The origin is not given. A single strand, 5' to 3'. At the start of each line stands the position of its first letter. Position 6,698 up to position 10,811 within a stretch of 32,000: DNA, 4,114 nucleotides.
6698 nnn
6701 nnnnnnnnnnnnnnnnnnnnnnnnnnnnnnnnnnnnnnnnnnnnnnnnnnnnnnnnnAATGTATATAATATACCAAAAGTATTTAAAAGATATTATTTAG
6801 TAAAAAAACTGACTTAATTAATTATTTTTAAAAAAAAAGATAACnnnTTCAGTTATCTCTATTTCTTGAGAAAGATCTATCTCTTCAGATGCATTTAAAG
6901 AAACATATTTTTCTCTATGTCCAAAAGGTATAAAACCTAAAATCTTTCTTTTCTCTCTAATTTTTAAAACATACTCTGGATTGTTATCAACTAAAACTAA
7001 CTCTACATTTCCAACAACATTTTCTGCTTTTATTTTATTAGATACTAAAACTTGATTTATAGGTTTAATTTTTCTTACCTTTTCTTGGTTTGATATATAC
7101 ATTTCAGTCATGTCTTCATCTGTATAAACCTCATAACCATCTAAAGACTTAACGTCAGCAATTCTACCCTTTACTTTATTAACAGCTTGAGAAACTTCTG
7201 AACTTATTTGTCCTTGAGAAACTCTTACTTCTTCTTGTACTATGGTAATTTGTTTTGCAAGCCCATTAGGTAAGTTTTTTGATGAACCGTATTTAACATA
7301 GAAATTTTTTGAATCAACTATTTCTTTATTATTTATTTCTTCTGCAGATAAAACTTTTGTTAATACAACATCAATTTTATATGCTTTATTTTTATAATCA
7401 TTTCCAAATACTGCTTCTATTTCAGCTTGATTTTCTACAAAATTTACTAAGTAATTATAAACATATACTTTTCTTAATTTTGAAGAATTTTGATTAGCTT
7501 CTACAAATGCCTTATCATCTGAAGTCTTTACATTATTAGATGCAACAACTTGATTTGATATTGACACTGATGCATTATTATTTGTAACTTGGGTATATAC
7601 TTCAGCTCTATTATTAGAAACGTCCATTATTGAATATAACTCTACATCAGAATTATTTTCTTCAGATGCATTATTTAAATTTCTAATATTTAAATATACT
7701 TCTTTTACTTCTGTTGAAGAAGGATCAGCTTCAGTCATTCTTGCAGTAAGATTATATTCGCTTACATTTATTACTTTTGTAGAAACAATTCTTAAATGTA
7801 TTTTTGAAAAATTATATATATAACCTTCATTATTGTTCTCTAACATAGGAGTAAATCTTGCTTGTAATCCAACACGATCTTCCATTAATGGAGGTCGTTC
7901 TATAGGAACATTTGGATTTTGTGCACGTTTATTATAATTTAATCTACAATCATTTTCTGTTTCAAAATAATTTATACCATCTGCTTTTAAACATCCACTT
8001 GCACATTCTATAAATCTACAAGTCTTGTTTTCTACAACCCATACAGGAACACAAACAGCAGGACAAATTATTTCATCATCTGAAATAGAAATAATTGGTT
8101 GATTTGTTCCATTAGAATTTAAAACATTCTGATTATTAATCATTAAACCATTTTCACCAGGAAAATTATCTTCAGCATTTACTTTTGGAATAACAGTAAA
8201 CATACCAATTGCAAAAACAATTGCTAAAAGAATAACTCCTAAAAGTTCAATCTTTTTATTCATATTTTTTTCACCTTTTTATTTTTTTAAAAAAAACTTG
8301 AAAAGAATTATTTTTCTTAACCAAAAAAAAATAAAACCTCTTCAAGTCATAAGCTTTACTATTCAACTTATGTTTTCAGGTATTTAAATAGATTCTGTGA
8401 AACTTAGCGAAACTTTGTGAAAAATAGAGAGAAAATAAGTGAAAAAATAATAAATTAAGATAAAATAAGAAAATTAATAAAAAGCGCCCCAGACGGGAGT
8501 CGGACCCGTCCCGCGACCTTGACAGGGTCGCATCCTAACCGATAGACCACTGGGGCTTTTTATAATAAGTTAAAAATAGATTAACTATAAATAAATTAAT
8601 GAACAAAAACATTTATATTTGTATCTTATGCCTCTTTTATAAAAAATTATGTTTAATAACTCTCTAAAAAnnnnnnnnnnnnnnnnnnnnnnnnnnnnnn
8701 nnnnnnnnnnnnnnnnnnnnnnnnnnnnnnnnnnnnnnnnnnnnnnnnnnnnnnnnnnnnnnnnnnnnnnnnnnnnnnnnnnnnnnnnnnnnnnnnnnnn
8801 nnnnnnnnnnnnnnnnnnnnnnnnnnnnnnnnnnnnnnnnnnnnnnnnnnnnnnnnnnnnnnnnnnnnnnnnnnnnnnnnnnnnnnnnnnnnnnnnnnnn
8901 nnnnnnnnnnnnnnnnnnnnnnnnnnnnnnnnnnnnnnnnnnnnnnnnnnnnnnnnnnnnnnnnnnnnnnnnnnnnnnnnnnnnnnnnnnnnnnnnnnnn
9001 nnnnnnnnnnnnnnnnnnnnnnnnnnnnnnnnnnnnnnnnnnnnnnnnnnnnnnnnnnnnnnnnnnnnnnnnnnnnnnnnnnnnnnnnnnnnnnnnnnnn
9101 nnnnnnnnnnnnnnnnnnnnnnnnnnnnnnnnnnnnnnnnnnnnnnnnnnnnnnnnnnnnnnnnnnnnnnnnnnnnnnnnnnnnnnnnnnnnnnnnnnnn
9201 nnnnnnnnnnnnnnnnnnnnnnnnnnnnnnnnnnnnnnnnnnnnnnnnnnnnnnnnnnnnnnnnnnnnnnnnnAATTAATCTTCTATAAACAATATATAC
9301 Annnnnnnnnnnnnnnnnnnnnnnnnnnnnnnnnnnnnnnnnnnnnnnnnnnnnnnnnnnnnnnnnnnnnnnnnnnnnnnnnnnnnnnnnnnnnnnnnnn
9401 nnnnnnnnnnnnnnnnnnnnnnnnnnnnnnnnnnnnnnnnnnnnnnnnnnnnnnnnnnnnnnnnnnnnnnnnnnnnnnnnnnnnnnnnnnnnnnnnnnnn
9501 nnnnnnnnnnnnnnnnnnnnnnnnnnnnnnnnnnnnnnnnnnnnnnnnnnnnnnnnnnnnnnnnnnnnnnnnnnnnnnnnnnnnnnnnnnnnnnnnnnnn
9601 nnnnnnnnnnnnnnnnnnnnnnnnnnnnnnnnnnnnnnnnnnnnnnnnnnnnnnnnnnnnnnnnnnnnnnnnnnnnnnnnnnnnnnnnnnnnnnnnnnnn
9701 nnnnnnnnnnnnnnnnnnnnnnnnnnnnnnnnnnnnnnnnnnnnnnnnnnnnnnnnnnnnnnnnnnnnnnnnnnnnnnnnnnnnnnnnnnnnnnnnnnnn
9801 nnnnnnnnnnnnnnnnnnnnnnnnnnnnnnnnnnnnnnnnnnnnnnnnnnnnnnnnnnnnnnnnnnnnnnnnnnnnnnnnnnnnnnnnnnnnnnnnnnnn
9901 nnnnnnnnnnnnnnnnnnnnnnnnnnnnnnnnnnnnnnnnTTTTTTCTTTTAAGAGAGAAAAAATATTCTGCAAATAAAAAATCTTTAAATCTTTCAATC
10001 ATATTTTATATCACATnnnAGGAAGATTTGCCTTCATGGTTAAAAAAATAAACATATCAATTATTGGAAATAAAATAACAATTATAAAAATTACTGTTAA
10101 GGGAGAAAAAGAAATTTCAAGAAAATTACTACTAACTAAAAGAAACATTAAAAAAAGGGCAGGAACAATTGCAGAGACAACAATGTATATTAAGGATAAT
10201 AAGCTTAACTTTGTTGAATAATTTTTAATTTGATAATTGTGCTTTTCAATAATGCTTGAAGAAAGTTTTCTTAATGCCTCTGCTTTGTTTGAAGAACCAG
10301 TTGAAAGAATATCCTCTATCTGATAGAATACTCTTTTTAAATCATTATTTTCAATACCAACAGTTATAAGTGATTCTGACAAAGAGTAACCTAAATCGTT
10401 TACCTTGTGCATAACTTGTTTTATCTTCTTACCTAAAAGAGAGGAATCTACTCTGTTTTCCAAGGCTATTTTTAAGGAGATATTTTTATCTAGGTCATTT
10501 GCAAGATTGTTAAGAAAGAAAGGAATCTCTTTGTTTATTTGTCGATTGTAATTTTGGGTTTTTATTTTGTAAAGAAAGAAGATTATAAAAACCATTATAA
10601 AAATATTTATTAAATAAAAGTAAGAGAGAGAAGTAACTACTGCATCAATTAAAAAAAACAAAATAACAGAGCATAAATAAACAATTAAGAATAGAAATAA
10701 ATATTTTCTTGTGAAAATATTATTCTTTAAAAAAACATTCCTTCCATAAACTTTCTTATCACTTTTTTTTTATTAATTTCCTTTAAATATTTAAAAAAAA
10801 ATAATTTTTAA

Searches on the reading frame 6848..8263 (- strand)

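Call 11: search_protein_families(library=pfam, proteins=[window:6848-8263:-], max_evalue=0.01)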
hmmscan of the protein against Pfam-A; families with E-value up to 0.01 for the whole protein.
window:6848-8263:- (472 aa): 1 family
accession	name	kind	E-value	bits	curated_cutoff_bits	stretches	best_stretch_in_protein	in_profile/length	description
PF12353.13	eIF3g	-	0.0049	17.5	24.4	1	289-355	18-84/130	Eukaryotic translation initiation factor 3 subunit G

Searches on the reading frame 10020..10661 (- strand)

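Call 11: search_protein_families(library=pfam, proteins=[window:10020-10661:-], max_evalue=0.01)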
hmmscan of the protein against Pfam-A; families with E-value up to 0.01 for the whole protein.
window:10020-10661:- (214 aa): 2 families
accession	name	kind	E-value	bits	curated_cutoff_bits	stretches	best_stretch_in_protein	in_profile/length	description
PF00482.28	T2SSF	-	7.1e-05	23.2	25.2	1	49-172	1-123/125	Type II secretion system (T2SS), protein F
PF20990.2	DUF2207_C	-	0.002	18.3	33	1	112-199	91-185/247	Predicted membrane protein (DUF2207) C-terminal domain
